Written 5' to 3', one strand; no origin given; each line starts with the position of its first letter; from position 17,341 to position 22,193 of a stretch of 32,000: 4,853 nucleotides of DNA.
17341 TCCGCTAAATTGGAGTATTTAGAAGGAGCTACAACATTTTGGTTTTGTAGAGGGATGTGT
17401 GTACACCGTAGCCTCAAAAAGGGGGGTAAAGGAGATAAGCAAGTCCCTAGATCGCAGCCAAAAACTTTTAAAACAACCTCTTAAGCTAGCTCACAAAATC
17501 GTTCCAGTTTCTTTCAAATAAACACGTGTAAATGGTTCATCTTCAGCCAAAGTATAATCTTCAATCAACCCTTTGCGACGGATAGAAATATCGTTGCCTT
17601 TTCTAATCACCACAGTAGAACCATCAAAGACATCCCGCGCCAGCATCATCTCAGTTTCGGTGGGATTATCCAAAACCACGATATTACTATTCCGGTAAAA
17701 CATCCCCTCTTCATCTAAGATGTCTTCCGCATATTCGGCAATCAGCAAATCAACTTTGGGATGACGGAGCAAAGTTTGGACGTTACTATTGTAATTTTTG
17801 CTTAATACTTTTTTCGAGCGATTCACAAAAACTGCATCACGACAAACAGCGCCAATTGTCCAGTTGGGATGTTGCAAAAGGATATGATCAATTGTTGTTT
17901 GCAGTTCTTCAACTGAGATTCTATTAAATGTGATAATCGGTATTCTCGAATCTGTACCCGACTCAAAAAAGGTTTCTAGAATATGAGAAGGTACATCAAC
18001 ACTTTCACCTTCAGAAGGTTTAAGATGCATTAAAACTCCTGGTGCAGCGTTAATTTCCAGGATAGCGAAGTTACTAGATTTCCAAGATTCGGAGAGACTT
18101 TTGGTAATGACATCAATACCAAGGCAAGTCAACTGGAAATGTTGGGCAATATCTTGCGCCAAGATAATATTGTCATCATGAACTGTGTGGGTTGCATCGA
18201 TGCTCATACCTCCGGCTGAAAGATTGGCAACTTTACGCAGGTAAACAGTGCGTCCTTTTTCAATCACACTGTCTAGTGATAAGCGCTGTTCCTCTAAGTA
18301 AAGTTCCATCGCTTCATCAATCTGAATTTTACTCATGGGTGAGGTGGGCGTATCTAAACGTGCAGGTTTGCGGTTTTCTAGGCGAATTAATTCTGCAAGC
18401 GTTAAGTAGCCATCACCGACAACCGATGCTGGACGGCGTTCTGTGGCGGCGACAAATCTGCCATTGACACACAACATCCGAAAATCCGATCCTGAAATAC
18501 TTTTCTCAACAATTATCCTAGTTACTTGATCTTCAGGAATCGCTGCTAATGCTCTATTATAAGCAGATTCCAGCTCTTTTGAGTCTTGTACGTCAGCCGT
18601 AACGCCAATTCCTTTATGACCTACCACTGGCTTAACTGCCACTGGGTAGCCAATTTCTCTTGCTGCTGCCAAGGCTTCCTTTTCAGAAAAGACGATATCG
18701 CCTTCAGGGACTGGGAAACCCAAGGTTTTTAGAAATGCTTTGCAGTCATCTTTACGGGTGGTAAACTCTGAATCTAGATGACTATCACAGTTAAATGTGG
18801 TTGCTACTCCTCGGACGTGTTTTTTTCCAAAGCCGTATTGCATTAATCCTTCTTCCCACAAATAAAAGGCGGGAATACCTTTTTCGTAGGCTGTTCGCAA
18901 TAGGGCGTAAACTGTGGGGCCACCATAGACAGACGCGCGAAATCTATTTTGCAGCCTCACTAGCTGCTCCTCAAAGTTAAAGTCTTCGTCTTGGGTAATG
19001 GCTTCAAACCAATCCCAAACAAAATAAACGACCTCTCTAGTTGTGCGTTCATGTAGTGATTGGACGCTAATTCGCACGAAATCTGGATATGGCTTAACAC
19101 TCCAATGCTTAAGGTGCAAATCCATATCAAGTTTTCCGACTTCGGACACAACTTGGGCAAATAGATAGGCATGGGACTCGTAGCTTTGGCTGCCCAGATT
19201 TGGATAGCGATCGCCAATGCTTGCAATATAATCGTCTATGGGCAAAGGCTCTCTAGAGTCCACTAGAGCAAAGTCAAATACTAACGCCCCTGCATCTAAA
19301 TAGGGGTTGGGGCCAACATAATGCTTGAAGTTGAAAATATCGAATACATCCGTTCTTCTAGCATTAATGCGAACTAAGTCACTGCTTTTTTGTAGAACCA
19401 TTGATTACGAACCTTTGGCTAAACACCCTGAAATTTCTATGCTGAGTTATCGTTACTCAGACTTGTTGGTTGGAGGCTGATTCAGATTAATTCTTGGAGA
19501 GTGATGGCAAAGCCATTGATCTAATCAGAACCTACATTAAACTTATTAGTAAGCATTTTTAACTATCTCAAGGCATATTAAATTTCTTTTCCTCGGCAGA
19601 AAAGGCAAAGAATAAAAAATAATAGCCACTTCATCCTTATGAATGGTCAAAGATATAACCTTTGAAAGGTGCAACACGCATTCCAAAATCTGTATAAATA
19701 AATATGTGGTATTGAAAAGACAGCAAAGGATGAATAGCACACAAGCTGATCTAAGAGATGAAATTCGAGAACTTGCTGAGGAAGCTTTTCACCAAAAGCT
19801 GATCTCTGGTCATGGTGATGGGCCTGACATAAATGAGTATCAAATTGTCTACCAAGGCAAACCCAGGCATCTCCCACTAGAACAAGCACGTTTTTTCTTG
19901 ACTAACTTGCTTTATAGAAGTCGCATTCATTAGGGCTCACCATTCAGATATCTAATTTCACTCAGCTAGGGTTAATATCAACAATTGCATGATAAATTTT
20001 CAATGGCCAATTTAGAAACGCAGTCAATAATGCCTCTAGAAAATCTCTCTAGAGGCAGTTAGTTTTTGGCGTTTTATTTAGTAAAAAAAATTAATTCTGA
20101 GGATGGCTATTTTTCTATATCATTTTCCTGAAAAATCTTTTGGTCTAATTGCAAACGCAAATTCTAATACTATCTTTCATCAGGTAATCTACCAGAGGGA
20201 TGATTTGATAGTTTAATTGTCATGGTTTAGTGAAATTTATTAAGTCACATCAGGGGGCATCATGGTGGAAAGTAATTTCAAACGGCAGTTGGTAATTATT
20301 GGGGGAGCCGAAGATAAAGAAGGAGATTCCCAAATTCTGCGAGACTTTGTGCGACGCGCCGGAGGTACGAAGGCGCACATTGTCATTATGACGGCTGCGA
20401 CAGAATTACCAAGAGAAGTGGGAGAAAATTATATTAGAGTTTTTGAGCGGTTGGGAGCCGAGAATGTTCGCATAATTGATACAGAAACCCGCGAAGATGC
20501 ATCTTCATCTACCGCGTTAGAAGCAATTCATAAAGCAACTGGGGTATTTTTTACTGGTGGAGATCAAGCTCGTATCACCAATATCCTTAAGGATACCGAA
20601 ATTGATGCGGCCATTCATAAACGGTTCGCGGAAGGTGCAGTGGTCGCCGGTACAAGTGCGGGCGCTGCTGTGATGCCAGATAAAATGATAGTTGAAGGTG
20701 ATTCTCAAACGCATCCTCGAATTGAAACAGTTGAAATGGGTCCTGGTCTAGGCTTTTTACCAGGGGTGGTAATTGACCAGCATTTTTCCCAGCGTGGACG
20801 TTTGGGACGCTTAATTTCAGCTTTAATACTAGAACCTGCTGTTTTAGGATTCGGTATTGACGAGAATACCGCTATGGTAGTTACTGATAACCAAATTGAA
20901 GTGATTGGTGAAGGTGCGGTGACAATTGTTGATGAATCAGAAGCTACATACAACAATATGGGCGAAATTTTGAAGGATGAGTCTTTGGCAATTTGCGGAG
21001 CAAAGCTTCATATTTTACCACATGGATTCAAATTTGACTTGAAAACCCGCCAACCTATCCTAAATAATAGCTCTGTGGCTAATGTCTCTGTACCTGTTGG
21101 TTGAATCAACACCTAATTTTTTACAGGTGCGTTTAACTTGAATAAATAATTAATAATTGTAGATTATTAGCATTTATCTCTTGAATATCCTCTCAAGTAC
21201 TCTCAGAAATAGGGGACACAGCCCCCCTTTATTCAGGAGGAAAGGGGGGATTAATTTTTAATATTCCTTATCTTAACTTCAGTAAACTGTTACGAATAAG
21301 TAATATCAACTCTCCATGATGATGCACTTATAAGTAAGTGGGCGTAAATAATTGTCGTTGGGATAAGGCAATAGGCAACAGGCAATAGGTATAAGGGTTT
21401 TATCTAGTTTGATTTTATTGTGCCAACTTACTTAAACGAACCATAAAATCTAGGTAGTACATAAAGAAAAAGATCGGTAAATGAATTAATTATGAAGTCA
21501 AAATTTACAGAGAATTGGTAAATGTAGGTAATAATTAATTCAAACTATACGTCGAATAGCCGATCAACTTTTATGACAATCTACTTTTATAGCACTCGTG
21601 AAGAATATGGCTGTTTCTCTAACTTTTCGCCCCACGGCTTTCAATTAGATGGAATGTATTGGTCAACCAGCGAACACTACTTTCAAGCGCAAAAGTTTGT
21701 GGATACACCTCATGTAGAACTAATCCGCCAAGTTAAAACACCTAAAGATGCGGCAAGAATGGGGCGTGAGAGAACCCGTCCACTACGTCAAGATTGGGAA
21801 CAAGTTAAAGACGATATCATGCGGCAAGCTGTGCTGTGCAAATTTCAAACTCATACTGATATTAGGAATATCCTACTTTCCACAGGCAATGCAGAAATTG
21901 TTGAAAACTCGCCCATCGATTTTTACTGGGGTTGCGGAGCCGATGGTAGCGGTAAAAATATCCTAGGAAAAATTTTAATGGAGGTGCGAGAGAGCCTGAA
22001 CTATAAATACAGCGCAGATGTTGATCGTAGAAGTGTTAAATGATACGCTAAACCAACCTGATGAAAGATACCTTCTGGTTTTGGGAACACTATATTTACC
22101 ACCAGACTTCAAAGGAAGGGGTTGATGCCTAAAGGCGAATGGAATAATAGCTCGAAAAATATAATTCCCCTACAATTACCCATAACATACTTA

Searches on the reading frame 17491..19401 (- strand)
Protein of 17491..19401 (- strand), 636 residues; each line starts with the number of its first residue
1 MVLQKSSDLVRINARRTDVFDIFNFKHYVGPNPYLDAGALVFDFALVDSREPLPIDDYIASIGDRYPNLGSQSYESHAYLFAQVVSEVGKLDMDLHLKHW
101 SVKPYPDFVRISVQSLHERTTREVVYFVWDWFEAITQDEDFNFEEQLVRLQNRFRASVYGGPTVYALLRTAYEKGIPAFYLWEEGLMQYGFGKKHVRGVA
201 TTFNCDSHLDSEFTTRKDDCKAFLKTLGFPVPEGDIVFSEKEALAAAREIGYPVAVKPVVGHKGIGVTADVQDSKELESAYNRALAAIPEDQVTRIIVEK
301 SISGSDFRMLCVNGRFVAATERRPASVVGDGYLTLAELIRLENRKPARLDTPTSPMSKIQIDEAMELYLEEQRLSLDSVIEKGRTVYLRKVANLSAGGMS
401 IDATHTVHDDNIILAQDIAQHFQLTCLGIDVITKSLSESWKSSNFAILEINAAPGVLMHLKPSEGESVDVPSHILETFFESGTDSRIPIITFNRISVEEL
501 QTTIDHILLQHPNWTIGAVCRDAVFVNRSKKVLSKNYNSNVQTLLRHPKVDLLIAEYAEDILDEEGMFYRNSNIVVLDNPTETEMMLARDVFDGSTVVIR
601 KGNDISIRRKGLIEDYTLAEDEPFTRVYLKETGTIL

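Call 32: search_protein_families(library=pfam, proteins=[window:17491-19401:-], max_evalue=0.001)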
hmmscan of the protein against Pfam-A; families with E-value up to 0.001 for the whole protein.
window:17491-19401:- (636 aa): 5 families
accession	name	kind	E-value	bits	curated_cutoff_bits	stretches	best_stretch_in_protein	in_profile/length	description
PF13549.11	ATP-grasp_5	-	2.1e-08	34.3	27.6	1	217-303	12-107/221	ATP-grasp domain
PF08443.16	RimK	-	5.9e-08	33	21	0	217-323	4-106/188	RimK-like ATP-grasp domain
PF02786.22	CPSase_L_D2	-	6.8e-08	32.7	19.8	1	218-304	3-91/211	Carbamoyl-phosphate synthase L chain, ATP binding domain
PF07478.18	Dala_Dala_lig_C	-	1.2e-05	25.4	24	1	244-309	29-88/204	D-ala D-ala ligase C-terminus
PF02955.21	GSH-S_ATP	-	3.3e-05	23.8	23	0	236-325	16-105/175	Prokaryotic glutathione synthetase, ATP-grasp domain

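Call 43: search_protein_families(library=ncbifam, proteins=[window:17491-19401:-], max_evalue=0.001)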
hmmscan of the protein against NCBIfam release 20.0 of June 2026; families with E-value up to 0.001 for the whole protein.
window:17491-19401:- (636 aa): 30 families (the best 25 are shown)
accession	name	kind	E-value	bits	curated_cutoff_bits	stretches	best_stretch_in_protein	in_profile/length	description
NF010623.0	PRK14016.1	subfamily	1.9e-113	380.4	877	1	107-586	106-580/871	cyanophycin synthetase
TIGR02068.2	cya_phycin_syn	equivalog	6.2e-105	352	850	1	111-579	109-572/862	cyanophycin synthetase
NF002688.0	PRK02471.1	equivalog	1.4e-50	172.4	425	1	214-480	487-753/756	bifunctional glutamate--cysteine ligase GshA/glutathione synthetase GshB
TIGR03103.1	trio_acet_GNAT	equivalog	2.1e-35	122.3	569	1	190-459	271-527/547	N-acetylglutaminylglutamine synthetase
TIGR01435.1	glu_cys_lig_rel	equivalog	4e-32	111.3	656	1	216-467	469-708/719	bifunctional glutamate--cysteine ligase/glutathione synthetase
TIGR00768.1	rimK_fam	subfamily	2.8e-15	56.4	143.4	1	222-322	93-193/276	RimK family alpha-L-glutamate ligase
NF002378.0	PRK01372.1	subfamily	1.3e-10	40.5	243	1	211-323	95-200/305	D-alanine--D-alanine ligase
TIGR02144.1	LysX_arch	equivalog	1.7e-10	40.5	275.6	1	222-323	93-194/281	lysine biosynthesis protein LysX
NF040720.1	MptN_Meth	equivalog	3.6e-10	39.4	350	1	217-323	102-206/291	tetrahydromethanopterin:alpha-L-glutamate ligase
NF006766.0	PRK09288.1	equivalog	7.9e-08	31.5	339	1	225-303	123-199/396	formate-dependent phosphoribosylglycinamide formyltransferase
TIGR01369.1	CPSaseII_lrg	equivalog_domain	3.8e-07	28.1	1027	1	218-304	129-211/1052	carbamoyl-phosphate synthase (glutamine-hydrolyzing) large subunit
TIGR01205.1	D_ala_D_alaTIGR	subfamily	6.8e-07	28.6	245.65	1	211-314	101-204/318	D-alanine--D-alanine ligase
NF006406.0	PRK08654.1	equivalog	3.6e-06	25.8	739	1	217-284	116-184/499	acetyl-CoA carboxylase biotin carboxylase subunit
NF000091.3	D_ala_D_ser_VanG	exception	4.8e-06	25.7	495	1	205-306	125-222/344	D-alanine--D-serine ligase VanG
NF003671.0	PRK05294.1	equivalog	6.8e-06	24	599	1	219-304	131-212/1058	carbamoyl-phosphate synthase large subunit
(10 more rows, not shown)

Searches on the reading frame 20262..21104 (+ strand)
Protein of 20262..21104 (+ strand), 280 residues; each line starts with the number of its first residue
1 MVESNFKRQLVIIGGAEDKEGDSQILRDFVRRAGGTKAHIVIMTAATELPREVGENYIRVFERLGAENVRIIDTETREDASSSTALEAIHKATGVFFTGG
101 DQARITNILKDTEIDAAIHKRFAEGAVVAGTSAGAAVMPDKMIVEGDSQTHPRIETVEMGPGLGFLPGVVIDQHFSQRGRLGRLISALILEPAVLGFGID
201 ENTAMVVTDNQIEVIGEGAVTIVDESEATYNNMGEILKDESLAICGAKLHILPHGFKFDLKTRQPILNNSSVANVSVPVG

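Call 32: search_protein_families(library=pfam, proteins=[window:20262-21104:+], max_evalue=0.001)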
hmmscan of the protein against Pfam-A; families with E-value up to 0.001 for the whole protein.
window:20262-21104:+ (280 aa): 1 family
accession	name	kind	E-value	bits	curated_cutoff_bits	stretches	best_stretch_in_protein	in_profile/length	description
PF03575.23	Peptidase_S51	-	1.4e-23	84.1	23.9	1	10-215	1-206/206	Peptidase family S51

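Call 43: search_protein_families(library=ncbifam, proteins=[window:20262-21104:+], max_evalue=0.001)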
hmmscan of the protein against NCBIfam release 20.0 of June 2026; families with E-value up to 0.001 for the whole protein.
window:20262-21104:+ (280 aa): 3 families
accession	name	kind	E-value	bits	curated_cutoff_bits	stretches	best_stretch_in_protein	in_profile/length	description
TIGR02069.1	cyanophycinase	equivalog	3.4e-108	360.8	126.6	1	10-258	1-250/250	cyanophycinase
NF003642.0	PRK05282.1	equivalog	6.6e-07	29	156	1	82-228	70-219/233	dipeptidase PepE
TIGR03800.1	PLP_synth_Pdx2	equivalog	0.00059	19.8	105.55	0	82-149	27-94/184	pyridoxal 5'-phosphate synthase glutaminase subunit PdxT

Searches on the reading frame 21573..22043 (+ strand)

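Call 32: search_protein_families(library=pfam, proteins=[window:21573-22043:+], max_evalue=0.001)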
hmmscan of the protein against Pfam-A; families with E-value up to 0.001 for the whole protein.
window:21573-22043:+ (156 aa): 1 family
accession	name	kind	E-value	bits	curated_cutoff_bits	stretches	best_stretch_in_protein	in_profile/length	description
PF08719.17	NADAR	-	3.7e-45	154.5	35.1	1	4-142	1-162/163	NADAR domain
